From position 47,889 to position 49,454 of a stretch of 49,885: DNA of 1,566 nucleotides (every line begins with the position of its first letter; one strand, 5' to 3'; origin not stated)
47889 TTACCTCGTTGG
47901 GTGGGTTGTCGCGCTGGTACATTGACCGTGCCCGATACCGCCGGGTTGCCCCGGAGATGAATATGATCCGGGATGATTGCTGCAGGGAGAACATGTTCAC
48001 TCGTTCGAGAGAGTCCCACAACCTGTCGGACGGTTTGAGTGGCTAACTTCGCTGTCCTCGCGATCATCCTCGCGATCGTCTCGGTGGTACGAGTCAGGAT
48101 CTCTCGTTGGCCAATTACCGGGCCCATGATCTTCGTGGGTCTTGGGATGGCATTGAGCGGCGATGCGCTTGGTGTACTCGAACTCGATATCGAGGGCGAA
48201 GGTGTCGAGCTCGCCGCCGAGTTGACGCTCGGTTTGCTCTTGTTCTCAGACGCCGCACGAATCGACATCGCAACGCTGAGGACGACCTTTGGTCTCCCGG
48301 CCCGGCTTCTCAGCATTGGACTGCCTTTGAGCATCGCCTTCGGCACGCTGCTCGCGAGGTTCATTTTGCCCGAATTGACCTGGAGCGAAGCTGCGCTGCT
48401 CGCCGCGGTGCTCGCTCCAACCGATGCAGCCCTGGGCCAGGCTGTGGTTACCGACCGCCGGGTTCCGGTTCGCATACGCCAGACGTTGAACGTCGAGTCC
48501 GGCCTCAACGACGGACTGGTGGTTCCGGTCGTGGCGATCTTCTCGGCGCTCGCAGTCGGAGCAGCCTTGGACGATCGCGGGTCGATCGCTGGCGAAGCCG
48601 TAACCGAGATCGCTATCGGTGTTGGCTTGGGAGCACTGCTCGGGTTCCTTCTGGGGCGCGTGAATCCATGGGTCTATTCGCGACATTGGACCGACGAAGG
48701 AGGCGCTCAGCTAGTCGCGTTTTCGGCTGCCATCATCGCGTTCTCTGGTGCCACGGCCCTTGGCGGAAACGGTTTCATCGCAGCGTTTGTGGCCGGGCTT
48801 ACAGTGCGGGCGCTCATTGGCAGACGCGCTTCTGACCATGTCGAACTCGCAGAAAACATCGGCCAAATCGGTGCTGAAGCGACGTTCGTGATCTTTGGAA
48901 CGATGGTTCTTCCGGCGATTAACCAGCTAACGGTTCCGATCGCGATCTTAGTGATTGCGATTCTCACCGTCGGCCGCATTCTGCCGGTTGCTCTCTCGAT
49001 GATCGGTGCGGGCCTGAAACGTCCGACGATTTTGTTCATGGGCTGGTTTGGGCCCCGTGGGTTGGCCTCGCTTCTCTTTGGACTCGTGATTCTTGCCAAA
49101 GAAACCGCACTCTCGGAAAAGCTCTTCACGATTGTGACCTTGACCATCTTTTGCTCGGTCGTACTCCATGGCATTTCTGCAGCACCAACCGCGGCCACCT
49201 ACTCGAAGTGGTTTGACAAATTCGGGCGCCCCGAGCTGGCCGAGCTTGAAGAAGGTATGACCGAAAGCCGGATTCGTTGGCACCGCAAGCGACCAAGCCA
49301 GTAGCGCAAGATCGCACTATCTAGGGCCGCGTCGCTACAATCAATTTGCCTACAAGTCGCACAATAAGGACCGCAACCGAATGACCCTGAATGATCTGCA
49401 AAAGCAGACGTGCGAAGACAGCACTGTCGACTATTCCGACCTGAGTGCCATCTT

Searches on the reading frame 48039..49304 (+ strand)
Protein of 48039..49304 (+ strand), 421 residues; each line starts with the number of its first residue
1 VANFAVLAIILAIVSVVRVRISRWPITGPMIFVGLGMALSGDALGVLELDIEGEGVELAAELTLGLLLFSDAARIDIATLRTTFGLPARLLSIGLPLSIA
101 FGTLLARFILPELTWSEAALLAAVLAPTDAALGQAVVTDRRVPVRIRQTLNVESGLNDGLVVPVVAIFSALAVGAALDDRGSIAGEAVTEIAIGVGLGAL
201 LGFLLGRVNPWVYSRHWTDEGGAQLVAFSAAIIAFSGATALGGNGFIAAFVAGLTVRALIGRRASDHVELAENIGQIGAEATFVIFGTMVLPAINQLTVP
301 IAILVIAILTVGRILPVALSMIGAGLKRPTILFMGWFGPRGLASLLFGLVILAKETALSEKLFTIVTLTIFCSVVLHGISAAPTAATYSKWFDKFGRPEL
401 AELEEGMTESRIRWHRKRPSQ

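Call 32: search_protein_families(library=pfam, proteins=[window:48039-49304:+], max_evalue=0.00001)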
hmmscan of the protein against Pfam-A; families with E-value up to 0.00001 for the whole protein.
window:48039-49304:+ (421 aa): 1 family
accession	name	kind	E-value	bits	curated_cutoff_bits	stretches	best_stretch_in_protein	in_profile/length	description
PF00999.27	Na_H_Exchanger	-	2.1e-40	139.2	26.2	1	11-385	4-373/375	Sodium/hydrogen exchanger, transmembrane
